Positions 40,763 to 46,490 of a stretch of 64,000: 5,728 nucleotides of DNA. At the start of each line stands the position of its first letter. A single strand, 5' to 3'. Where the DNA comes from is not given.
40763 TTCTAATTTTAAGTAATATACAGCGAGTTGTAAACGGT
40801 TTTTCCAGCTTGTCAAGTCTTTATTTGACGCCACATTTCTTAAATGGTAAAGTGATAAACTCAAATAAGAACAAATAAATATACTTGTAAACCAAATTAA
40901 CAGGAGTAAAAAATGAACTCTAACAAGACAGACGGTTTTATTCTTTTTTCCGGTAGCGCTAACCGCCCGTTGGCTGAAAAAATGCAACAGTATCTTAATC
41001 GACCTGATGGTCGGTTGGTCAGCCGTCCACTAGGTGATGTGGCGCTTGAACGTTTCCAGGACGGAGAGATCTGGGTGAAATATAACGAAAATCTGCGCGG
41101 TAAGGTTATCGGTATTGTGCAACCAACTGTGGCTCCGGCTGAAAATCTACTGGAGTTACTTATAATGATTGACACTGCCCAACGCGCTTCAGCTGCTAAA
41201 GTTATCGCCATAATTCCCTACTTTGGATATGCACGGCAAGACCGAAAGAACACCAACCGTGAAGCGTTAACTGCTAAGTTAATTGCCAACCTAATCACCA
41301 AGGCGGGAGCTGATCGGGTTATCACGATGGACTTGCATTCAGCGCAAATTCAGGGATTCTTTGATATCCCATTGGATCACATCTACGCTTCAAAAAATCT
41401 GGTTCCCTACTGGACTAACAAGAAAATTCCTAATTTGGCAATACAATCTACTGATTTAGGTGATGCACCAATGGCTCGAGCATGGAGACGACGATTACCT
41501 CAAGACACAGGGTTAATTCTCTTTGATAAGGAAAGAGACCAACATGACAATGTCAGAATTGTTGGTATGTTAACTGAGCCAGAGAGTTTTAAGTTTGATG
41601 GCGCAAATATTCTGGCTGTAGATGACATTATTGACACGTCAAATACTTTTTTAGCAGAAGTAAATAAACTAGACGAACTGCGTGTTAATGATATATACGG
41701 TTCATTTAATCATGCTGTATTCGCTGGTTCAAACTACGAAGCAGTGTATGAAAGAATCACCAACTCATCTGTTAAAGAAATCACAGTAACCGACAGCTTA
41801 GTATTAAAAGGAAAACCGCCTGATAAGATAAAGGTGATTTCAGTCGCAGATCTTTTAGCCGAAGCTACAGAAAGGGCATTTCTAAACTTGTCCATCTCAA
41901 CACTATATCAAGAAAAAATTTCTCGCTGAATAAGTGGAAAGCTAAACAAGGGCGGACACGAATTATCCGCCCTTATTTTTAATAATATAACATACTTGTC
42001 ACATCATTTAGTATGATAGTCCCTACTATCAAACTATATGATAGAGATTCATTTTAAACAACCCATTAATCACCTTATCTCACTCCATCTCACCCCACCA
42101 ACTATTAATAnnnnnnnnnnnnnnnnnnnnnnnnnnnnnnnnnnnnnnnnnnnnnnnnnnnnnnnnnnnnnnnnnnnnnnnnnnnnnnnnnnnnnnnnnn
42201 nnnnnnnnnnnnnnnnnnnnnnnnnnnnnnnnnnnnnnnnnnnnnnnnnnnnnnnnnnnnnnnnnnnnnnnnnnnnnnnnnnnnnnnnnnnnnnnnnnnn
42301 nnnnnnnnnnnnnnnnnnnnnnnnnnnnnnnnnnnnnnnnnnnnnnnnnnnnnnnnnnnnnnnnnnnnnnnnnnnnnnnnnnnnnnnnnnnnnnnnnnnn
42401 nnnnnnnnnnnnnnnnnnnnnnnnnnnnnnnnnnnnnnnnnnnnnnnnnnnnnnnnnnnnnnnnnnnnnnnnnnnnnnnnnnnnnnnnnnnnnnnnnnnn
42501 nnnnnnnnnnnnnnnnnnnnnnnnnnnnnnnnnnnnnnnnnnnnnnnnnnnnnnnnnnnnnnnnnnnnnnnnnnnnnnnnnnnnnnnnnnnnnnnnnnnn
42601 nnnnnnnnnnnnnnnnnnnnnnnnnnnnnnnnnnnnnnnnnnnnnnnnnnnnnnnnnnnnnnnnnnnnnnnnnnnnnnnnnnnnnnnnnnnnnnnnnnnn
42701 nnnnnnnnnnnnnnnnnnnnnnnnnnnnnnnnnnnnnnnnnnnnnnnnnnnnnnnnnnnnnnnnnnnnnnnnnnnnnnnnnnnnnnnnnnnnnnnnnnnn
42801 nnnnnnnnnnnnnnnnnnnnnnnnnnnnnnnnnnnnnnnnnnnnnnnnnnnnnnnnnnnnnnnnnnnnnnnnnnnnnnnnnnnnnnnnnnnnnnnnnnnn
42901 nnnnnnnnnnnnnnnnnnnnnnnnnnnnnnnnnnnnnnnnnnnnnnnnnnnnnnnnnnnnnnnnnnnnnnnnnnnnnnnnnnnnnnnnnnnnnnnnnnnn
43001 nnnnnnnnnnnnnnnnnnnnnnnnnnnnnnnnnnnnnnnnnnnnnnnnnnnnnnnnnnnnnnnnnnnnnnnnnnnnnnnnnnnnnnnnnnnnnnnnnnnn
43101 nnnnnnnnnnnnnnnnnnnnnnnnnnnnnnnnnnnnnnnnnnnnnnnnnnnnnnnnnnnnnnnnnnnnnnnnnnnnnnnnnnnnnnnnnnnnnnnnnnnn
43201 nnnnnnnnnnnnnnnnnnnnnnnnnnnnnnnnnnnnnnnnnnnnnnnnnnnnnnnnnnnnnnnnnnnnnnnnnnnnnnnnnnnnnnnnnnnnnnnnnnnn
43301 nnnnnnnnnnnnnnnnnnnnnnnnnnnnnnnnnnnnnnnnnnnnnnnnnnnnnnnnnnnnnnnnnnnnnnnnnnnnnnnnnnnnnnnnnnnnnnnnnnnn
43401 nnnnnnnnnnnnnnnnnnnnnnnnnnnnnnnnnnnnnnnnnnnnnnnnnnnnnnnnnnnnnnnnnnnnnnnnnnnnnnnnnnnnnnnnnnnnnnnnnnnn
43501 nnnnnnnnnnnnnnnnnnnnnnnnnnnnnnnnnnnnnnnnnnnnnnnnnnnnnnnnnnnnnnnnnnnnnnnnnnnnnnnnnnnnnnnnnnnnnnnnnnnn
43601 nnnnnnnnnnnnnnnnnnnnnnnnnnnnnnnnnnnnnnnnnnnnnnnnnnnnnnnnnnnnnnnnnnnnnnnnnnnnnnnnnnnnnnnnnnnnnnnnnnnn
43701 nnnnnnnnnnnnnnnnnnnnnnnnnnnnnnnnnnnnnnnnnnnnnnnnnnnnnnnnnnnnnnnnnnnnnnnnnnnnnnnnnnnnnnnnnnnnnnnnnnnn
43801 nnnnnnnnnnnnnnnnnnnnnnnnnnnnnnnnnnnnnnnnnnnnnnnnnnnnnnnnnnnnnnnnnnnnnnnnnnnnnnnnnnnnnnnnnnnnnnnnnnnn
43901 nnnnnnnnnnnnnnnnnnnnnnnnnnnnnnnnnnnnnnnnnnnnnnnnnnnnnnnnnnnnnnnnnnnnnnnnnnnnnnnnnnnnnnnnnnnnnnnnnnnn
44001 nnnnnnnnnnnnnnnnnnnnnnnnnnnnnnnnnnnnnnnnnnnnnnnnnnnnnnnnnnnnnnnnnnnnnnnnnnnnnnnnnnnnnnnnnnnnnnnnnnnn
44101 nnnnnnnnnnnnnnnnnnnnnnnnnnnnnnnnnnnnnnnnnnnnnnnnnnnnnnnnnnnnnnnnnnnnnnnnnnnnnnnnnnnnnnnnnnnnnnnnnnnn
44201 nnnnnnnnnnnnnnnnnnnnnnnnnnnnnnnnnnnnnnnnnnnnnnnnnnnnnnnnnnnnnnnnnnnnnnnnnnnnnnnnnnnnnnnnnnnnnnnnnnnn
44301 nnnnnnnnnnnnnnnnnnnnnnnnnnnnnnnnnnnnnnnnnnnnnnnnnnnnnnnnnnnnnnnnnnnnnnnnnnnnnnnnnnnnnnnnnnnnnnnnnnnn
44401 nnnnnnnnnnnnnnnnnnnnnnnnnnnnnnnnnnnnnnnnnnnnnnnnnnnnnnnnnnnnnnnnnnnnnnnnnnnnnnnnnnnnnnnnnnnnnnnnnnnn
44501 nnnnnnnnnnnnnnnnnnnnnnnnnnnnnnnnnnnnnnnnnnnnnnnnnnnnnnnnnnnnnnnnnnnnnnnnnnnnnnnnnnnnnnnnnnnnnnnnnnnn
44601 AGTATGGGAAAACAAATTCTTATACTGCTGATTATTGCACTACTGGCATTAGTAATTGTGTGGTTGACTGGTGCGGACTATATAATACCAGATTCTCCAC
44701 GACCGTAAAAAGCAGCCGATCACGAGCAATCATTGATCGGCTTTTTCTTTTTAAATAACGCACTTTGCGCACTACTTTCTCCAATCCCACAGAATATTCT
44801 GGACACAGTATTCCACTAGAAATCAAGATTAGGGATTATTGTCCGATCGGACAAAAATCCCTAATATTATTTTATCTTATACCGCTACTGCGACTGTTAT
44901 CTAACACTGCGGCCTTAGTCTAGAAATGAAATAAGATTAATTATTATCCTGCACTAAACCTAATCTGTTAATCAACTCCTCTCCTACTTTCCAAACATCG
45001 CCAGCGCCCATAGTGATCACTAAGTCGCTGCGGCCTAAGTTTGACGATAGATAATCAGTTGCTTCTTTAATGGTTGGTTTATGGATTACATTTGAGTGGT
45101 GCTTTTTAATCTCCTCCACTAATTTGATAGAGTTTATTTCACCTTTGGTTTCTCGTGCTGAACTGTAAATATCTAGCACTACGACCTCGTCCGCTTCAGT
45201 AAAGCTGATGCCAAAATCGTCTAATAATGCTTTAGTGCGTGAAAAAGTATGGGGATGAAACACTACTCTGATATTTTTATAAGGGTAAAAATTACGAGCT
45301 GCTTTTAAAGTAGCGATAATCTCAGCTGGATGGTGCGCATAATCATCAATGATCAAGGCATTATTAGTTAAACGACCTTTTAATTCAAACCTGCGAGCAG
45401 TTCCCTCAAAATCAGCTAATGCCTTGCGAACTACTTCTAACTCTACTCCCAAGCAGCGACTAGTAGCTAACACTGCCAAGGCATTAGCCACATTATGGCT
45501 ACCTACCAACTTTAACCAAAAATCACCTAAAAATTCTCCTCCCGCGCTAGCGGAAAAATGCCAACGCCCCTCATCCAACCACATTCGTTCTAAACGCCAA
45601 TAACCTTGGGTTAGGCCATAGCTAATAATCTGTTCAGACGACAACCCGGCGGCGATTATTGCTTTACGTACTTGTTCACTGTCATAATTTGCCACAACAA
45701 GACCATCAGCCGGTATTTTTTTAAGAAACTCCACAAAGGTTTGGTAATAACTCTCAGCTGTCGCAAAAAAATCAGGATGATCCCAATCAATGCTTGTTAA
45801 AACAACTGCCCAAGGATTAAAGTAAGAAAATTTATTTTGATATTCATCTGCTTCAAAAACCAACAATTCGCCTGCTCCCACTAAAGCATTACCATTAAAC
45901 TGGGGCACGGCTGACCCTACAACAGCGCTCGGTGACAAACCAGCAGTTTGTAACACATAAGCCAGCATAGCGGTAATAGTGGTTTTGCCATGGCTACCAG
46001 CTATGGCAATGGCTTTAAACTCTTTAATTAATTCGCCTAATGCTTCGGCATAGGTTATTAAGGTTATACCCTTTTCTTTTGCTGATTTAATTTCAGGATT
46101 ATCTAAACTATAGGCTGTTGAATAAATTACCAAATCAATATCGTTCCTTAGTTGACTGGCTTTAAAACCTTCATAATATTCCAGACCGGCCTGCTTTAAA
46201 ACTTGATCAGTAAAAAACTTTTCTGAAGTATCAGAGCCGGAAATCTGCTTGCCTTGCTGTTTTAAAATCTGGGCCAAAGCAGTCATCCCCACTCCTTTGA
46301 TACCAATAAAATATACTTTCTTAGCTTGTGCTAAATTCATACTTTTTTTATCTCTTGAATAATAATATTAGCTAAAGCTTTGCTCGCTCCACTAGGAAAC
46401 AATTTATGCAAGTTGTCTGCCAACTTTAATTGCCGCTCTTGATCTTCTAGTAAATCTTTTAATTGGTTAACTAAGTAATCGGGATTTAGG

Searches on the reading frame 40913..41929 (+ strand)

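Call 48: search_protein_families(library=pfam, proteins=[window:40913-41929:+], max_evalue=0.00001)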
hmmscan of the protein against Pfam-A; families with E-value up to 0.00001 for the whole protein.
window:40913-41929:+ (338 aa): 2 families
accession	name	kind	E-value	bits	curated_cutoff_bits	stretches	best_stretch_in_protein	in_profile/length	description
PF13793.12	Pribosyltran_N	-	2.4e-38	131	25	1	10-132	2-117/117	N-terminal domain of ribose phosphate pyrophosphokinase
PF14572.12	Pribosyl_synth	-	6e-09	36.5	27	1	233-332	86-183/184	Phosphoribosyl synthetase-associated domain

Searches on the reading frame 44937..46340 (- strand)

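Call 48: search_protein_families(library=pfam, proteins=[window:44937-46340:-], max_evalue=0.00001)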
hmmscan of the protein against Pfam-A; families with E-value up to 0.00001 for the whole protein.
window:44937-46340:- (467 aa): 3 families
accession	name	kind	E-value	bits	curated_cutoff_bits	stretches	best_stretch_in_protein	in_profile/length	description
PF08245.18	Mur_ligase_M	-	1.4e-23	84.4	24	1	113-293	1-199/200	Mur ligase middle domain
PF01225.30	Mur_ligase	-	7.2e-23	81.2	21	1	8-108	1-94/95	Mur ligase family, catalytic domain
PF02875.26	Mur_ligase_C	-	4.3e-21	76.5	28.4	1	316-447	1-127/127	Mur ligase, glutamate ligase domain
